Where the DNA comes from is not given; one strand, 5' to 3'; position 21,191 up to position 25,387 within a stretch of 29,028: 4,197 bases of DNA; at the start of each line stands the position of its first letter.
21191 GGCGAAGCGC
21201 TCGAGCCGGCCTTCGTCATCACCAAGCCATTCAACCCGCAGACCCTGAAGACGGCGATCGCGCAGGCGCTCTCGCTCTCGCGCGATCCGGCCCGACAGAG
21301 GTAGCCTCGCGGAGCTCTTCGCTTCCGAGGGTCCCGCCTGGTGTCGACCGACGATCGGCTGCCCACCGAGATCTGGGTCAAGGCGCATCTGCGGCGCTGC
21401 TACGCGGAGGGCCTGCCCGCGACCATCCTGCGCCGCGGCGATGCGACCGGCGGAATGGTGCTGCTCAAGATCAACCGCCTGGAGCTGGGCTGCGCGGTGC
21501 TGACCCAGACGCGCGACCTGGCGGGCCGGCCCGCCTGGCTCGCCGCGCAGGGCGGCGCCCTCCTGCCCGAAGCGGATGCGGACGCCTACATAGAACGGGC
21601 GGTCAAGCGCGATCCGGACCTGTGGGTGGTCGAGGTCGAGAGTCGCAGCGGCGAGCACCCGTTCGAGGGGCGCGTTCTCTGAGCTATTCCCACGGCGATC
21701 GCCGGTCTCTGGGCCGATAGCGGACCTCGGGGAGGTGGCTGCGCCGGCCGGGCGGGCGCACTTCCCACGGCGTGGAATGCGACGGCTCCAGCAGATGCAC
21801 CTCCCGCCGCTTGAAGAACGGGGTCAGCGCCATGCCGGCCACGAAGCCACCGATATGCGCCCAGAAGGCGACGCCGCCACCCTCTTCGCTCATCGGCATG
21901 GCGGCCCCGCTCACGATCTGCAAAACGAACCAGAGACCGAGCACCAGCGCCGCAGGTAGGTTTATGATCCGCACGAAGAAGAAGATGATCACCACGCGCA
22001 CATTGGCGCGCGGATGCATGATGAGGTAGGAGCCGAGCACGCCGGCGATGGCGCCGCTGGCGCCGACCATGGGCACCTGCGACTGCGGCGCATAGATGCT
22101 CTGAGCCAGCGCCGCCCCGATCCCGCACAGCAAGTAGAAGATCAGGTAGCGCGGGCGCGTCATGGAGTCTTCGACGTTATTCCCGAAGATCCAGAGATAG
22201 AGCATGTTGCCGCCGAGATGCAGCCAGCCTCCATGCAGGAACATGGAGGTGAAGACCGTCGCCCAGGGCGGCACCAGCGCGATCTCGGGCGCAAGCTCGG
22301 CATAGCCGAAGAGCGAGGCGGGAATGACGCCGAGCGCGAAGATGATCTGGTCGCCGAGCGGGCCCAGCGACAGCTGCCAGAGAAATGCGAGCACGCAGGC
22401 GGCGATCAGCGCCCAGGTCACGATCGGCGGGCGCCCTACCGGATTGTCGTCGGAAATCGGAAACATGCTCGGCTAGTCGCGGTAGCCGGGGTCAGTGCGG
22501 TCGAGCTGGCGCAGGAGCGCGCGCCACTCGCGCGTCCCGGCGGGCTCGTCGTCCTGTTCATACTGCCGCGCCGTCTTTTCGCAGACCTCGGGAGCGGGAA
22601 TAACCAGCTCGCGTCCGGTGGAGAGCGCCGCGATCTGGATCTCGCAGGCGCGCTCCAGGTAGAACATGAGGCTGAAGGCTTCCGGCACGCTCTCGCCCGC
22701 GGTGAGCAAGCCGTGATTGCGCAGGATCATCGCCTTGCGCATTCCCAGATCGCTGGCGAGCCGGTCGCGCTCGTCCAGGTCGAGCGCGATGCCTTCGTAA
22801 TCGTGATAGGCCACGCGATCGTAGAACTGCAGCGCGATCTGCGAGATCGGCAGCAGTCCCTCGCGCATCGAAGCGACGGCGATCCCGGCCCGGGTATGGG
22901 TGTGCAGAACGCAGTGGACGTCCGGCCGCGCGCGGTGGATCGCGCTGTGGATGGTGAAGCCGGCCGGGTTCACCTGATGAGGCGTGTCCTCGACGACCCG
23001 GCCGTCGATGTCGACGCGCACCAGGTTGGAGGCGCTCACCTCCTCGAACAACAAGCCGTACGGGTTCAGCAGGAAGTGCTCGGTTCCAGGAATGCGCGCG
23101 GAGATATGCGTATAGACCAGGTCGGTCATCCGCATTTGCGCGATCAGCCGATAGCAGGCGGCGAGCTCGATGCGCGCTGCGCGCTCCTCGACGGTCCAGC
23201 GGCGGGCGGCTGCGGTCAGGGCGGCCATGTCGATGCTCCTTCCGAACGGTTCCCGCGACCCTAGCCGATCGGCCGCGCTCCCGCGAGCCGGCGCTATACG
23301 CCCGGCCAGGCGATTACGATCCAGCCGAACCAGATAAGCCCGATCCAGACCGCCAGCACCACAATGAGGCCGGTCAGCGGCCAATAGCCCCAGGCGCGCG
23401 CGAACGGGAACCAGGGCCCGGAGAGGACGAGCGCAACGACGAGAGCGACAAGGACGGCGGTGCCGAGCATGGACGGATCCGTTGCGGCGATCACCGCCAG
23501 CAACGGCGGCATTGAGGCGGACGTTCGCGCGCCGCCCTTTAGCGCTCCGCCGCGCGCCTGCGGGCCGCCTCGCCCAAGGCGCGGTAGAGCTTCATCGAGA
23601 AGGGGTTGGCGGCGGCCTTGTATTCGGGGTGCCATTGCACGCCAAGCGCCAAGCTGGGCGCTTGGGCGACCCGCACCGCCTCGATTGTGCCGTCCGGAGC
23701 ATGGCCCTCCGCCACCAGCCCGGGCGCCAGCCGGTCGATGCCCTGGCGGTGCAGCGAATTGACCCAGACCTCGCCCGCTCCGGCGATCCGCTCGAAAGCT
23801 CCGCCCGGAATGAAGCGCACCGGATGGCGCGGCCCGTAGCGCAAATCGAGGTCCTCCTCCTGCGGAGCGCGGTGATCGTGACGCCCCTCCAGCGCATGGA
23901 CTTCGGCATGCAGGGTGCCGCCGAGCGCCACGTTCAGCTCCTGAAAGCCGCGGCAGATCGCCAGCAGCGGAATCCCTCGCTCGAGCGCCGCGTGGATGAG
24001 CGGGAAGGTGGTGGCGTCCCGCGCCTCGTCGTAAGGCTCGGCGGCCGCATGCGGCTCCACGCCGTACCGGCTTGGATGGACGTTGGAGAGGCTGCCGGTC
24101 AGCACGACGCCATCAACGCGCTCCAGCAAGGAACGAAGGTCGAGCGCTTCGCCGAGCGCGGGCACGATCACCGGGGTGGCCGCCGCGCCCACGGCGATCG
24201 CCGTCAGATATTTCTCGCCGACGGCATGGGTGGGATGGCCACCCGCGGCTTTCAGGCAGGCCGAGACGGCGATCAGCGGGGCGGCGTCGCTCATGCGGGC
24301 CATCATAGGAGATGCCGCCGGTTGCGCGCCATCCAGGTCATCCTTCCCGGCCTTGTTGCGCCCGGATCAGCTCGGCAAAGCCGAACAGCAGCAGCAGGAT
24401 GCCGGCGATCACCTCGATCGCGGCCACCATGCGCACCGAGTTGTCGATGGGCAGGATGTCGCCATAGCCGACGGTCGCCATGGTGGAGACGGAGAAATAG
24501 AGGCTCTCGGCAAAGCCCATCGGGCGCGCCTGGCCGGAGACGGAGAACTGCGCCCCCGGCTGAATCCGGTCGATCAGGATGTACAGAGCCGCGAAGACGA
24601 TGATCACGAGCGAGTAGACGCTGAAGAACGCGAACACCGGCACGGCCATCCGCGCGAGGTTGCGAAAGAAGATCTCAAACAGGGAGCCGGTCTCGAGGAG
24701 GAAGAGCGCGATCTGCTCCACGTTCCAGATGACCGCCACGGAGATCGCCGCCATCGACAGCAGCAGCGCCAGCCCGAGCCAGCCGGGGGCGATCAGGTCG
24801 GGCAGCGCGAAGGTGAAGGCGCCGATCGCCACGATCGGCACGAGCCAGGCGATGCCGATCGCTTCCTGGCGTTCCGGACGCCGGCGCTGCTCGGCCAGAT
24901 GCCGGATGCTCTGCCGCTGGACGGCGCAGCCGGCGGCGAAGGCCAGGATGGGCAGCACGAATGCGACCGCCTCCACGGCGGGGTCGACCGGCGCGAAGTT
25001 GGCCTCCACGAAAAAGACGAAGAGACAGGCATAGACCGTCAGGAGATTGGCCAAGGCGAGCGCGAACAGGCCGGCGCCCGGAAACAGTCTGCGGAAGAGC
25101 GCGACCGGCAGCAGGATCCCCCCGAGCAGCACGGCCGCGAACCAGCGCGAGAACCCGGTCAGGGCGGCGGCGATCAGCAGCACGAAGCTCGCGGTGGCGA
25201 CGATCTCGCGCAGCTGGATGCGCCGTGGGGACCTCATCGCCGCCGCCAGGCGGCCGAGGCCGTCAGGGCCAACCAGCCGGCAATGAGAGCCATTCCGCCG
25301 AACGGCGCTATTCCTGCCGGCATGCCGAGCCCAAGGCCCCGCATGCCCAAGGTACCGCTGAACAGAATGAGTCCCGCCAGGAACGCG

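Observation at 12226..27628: Seven EcfG-type promoter motifs define a local general-stress regulon around phyR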

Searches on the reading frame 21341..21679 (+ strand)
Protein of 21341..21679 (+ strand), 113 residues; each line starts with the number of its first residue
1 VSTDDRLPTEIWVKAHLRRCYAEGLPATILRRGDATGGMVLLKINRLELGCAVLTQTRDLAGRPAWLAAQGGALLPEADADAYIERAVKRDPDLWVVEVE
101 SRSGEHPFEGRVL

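Call 8: search_protein_families(library=pfam, proteins=[window:21341-21679:+])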
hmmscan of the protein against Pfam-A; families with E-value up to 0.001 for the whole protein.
window:21341-21679:+ (113 aa): 1 family
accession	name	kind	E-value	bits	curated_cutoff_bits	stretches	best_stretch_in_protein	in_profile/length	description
PF07372.17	DUF1491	-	3.4e-32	111.3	25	1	7-109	1-104/104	Protein of unknown function (DUF1491)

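Call 50: search_protein_families(library=ncbifam, proteins=[window:21341-21679:+], max_evalue=0.001)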
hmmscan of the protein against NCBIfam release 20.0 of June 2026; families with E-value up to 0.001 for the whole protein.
window:21341-21679:+ (113 aa): 0 families

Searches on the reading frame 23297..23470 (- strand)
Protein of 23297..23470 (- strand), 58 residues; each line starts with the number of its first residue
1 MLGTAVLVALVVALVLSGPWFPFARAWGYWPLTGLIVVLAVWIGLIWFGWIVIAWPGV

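Call 38: search_protein_families(library=pfam, proteins=[window:23297-23470:-], max_evalue=0.1)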
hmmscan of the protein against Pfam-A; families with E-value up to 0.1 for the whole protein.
window:23297-23470:- (58 aa): 1 family
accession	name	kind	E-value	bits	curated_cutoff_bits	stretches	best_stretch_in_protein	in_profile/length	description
PF11752.14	DUF3309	-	3.4e-05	24.3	22.3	1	2-51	1-50/50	Protein of unknown function (DUF3309)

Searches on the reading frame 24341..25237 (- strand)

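Call 8: search_protein_families(library=pfam, proteins=[window:24341-25237:-])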
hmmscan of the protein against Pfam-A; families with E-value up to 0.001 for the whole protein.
window:24341-25237:- (299 aa): 1 family
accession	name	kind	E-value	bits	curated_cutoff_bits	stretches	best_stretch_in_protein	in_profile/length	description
PF07885.22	Ion_trans_2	-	1.7e-12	47.5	22.5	1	209-292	3-75/79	Ion channel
